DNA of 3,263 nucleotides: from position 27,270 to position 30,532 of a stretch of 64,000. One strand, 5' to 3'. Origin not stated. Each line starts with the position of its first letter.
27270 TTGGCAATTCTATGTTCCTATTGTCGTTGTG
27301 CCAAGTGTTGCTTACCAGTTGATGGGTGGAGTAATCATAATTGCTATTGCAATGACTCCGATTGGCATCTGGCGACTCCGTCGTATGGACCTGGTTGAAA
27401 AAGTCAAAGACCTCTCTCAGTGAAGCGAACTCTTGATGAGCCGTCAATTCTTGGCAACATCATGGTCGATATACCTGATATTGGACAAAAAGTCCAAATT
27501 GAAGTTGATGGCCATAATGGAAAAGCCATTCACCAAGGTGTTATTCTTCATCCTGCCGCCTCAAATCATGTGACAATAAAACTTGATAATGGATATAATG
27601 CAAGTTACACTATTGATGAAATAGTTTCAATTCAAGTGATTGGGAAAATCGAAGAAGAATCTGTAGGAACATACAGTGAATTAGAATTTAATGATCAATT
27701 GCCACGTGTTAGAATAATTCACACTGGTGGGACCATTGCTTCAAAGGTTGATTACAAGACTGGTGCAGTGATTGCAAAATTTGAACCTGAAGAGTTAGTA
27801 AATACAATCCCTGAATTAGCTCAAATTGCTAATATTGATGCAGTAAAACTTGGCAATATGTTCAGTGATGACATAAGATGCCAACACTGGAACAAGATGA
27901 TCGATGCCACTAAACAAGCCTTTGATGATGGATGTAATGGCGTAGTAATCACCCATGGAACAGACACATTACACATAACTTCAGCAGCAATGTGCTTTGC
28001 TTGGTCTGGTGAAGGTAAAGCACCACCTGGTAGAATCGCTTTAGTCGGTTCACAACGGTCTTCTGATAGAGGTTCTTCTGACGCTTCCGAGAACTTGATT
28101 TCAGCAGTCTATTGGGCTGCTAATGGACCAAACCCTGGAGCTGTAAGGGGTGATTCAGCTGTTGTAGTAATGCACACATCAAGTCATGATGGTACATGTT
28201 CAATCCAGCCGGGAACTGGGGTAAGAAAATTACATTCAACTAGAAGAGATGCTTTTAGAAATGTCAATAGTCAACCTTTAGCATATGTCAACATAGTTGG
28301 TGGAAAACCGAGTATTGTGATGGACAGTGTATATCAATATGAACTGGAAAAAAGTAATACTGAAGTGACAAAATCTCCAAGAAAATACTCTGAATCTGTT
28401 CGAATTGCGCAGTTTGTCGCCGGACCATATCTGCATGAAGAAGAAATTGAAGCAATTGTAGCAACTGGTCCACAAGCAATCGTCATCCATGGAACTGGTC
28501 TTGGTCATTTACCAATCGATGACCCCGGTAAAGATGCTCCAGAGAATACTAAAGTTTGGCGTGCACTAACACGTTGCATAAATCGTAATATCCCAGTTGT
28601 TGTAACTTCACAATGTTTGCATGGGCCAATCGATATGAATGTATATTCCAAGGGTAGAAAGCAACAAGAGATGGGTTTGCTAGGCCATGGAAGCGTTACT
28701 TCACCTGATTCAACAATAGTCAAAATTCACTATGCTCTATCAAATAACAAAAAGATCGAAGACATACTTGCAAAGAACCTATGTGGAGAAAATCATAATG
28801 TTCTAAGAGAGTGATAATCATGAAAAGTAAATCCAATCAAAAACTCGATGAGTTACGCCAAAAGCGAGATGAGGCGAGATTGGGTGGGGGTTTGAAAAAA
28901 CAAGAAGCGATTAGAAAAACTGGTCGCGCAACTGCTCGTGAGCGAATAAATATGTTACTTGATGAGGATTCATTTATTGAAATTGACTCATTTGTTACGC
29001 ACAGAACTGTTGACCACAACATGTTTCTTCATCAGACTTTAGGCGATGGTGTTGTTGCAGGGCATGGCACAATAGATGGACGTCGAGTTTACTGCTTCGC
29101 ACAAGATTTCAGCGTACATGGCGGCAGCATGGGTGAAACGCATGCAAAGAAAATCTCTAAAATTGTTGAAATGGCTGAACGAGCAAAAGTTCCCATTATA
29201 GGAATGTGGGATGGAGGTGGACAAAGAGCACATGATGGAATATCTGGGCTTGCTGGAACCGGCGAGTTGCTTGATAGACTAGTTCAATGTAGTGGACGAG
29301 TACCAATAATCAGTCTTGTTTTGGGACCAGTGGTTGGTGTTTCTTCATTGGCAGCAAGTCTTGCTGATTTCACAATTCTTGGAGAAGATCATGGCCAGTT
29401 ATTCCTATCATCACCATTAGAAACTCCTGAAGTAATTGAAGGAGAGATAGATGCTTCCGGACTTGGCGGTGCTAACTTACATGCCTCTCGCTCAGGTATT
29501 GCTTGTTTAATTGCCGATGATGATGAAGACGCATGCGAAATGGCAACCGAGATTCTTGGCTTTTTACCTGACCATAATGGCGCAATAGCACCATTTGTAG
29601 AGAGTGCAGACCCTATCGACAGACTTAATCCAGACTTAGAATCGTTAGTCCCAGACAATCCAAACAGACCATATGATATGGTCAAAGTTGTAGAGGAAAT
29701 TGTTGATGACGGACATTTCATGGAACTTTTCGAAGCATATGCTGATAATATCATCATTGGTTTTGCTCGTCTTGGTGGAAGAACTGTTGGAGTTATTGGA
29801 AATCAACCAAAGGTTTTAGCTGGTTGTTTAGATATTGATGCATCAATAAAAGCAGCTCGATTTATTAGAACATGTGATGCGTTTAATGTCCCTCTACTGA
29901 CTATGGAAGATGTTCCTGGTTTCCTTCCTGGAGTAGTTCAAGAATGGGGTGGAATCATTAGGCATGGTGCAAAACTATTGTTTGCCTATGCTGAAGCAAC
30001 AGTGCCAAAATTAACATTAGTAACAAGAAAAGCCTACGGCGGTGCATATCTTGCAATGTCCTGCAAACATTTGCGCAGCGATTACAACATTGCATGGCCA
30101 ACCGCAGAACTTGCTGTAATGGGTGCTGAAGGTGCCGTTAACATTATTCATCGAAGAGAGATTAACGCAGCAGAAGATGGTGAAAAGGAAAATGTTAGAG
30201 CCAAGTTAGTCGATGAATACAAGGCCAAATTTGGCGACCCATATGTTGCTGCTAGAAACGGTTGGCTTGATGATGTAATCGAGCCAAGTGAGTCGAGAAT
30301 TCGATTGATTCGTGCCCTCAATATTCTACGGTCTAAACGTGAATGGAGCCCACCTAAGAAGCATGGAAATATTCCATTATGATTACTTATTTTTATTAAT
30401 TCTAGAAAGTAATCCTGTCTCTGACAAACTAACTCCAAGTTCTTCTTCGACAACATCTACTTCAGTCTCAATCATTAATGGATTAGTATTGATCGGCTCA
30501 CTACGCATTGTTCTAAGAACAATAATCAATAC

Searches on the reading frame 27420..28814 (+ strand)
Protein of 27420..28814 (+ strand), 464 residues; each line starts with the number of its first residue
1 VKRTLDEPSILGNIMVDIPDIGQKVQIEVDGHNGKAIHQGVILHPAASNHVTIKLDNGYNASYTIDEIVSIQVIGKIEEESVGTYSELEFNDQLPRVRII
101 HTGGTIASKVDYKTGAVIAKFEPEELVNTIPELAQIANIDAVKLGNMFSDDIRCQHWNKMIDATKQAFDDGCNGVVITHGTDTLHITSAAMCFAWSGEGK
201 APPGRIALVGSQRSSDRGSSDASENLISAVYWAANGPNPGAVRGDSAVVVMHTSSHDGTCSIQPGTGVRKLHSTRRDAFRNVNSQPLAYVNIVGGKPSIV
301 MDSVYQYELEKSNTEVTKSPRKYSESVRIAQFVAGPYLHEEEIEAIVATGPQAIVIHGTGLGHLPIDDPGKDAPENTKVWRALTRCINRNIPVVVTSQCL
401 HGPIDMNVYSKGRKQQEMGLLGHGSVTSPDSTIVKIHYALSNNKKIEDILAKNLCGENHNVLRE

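Call 16: search_protein_families(library=pfam, proteins=[window:27420-28814:+], max_evalue=0.001)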
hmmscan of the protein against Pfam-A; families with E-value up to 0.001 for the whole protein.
window:27420-28814:+ (464 aa): 3 families
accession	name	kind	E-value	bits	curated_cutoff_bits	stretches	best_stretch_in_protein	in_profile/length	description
PF00710.25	Asparaginase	-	1.7e-47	161.9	22.5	1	96-290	1-180/193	Asparaginase, N-terminal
PF17763.6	Asparaginase_C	-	3.4e-17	62.9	34.6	1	337-449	10-110/114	Glutaminase/Asparaginase C-terminal domain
PF18195.6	GatD_N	-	9.5e-06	25.3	25.7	1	33-74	11-54/54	GatD N-terminal domain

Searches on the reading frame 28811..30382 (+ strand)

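Call 16: search_protein_families(library=pfam, proteins=[window:28811-30382:+], max_evalue=0.001)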
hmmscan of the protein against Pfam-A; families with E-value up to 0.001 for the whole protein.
window:28811-30382:+ (523 aa): 2 families
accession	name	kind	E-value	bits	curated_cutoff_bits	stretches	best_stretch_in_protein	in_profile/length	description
PF01039.27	Carboxyl_trans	-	1.4e-156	522.5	22.3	1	35-521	3-493/493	Carboxyl transferase domain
PF03255.19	ACCA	-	1.3e-10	41.4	23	1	277-465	56-249/310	Acetyl co-enzyme A carboxylase carboxyltransferase-like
